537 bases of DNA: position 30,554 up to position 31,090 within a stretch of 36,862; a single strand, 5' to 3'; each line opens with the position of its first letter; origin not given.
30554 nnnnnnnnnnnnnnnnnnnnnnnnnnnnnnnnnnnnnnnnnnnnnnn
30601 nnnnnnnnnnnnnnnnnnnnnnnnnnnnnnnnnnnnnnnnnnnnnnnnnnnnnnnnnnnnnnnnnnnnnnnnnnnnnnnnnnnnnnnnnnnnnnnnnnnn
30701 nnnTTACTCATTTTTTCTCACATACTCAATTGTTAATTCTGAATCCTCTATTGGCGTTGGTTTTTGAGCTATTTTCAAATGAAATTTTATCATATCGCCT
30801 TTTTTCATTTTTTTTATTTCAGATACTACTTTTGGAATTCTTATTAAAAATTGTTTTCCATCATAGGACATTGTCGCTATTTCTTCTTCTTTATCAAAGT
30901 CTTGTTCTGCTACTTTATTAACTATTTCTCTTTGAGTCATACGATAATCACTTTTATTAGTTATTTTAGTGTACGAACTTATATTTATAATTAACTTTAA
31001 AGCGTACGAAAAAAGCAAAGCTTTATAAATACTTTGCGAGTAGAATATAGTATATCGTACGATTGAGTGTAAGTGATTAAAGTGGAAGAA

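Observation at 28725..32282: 3.54-kb cargo-carrying transposon with perfect 18-bp IRs and a 9-bp TSD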

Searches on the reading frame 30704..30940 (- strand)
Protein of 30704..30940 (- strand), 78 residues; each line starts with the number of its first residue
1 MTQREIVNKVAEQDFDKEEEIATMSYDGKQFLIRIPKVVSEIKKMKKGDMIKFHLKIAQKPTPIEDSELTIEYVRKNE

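Call 4: search_protein_families(library=pfam, proteins=[window:30704-30940:-], max_evalue=0.01)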
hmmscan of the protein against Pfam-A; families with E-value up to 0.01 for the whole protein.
window:30704-30940:- (78 aa): 0 families

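Call 12: search_protein_families(library=ncbifam, proteins=[window:30704-30940:-], max_evalue=0.01)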
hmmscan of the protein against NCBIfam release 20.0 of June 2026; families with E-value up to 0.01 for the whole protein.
window:30704-30940:- (78 aa): 0 families

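Call 29: search_protein_families(library=padloc, proteins=[window:30704-30940:-], max_evalue=0.01)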
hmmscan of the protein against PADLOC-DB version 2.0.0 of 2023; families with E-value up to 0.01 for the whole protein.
window:30704-30940:- (78 aa): 0 families

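Call 45: find_homologous_proteins(query=window:30704-30940:-, max_evalue=0.01)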
Query window:30704-30940:- (78 aa): 13 proteins with E <= 0.01 among 13 candidates.
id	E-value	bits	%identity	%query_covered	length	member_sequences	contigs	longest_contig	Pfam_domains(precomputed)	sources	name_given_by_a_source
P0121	7.5e-39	148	92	100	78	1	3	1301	-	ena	-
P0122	4.2e-36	139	90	100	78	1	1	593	-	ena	-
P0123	2.1e-33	131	81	100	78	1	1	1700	-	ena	-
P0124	2.9e-32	127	80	97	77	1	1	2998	-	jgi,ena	jgi:hypothetical protein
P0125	3.1e-32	127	80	97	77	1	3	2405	-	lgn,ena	-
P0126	4.7e-32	126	80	97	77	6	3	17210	-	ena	-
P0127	1.2e-31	125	79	97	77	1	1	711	-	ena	-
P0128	2.4e-31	124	79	97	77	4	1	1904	-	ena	-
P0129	2.8e-31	124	79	97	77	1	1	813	-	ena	-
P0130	3.7e-31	124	78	97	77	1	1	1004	-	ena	-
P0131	7.2e-31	123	76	100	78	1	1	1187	-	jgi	-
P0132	7.5e-31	123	79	96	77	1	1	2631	-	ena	-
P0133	4.4e-30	120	76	97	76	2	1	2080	-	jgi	-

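Call 46: find_encoding_contigs(protein=P0126, flank=7000, max_places=6)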
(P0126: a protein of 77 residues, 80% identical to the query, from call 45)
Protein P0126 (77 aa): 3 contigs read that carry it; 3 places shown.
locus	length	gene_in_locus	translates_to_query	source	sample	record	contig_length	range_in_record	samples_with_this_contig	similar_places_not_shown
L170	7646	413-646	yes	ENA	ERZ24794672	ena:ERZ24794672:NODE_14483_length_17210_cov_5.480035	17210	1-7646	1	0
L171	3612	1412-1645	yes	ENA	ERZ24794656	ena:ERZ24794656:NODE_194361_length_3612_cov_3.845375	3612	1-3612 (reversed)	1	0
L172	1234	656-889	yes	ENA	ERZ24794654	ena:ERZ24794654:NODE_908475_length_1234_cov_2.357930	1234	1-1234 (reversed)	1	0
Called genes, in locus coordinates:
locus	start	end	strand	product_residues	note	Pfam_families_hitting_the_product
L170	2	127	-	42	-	?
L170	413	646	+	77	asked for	-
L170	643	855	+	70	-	PF24033:DUF7342 (weak)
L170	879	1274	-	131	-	-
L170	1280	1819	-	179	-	-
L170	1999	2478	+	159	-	PF13404:HTH_AsnC-type, PF13412:HTH_24, PF01037:AsnC_trans_reg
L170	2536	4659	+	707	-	PF01751:Toprim, PF01131:Topoisom_bac, PF01396:Zn_ribbon_Top1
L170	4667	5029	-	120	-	-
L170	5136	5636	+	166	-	PF24034:DUF7343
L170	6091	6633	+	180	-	-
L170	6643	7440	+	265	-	PF05670:NFACT-R_1, PF18297:NFACT-R_2 (faint)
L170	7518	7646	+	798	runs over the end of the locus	PF02359:CDC48_N, PF02933:CDC48_2, PF00004:AAA, PF05496:RuvB_N, PF07724:AAA_2 (weak), PF17862:AAA_lid_3, PF00004:AAA, PF17862:AAA_lid_3, +29 more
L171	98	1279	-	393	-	PF01609:DDE_Tnp_1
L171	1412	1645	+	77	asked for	-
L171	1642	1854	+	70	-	PF24033:DUF7342 (weak)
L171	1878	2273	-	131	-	-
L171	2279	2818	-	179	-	-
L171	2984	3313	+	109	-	-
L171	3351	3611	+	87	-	?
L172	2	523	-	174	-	?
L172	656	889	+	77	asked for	-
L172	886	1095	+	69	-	PF24033:DUF7342 (weak)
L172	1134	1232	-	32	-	?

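Call 47: find_encoding_contigs(protein=P0124, flank=5000, max_places=4)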
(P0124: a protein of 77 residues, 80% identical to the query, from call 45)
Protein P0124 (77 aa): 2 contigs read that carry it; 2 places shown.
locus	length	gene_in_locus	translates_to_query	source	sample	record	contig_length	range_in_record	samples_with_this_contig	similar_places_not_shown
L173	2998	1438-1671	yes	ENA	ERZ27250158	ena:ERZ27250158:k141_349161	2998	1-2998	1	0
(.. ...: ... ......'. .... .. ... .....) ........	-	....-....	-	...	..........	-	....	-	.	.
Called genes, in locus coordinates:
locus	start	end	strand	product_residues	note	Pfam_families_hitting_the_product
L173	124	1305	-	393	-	PF01609:DDE_Tnp_1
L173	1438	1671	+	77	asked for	-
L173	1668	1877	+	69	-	PF24033:DUF7342 (weak)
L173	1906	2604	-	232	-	-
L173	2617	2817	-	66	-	-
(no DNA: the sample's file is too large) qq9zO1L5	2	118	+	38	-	?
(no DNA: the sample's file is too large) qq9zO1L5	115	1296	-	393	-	PF01609:DDE_Tnp_1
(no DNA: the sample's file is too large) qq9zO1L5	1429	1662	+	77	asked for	-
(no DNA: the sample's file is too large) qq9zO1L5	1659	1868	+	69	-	PF24033:DUF7342 (weak)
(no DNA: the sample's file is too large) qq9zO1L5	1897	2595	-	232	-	-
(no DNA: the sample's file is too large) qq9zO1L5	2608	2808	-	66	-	-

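Call 87: search_solved_structures(query=A4, max_evalue=10)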
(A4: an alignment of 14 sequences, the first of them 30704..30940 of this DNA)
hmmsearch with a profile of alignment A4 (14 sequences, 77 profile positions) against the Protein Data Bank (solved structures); distinct sequences matched with E-value up to 10: 4.
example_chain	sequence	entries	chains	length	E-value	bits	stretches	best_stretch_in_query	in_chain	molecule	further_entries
3lga_A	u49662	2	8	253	0.72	13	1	18-51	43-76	SAM-dependent methyltransferase | SAM-dependent methyltransferase, putative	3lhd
3mb5_A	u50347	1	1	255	0.73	13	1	18-51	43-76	SAM-dependent methyltransferase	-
3cix_A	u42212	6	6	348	0.81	12.9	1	1-53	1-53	FeFe-Hydrogenase maturase | [FeFe] hydrogenase maturase subunit HydE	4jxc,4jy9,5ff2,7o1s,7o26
3ciw_A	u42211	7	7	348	0.9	12.7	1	1-53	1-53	FeFe-Hydrogenase maturase | [FeFe] hydrogenase maturase subunit HydE | Biotin synthetase, putative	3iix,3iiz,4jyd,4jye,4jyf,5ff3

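Call 92: predict_structure(alignment_id=A4)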
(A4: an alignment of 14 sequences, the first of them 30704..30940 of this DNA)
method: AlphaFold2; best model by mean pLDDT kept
length: 78 residues; sequences in the alignment: 14
mean_pLDDT: 54.5   pTM: 0.32
mean pLDDT of the five models: 54.5, 53.8, 47.6, 41.5, 37.0
residues with pLDDT >= 90: 0; 70-90: 1; 50-70: 53; < 50: 24
segments of 3 or more residues with pLDDT < 50: 1-19, 38-41
pLDDT, mean of each block of 10 residues (from residue 1): 35 41 60 55 61 64 59 62
secondary structure, 60 per line:
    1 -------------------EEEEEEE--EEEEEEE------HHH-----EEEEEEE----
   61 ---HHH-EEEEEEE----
elements in order: E20-26 E29-35 E50-56 E68-74

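Call 93: search_protein_families(library=pfam, alignment_id=A4, max_evalue=10)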
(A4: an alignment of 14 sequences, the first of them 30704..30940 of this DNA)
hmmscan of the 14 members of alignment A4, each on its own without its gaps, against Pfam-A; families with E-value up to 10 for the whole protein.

A. member 1, window:30704-30940:- (78 aa): 0 families

B. families by the number of members that match (of 14 scanned): 9 families
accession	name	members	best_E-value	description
PF03433.18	EspA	10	0.055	EspA-like secreted protein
PF16730.10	DnaGprimase_HBD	6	0.02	DnaG-primase C-terminal, helicase-binding domain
PF10627.14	CsgE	4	0.09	Curli assembly protein CsgE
PF22283.2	DUF6960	2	0.054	Family of unknown function (DUF6960)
PF04014.23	MazE_antitoxin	1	0.038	Antidote-toxin recognition MazE, bacterial antitoxin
PF08783.17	DWNN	1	0.043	DWNN domain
PF03676.19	PHAF1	1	0.088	Phagosome assembly factor 1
PF13149.12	Mfa_like_1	1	0.11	Fimbrillin-like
PF03869.20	Arc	1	0.12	Arc-like DNA binding domain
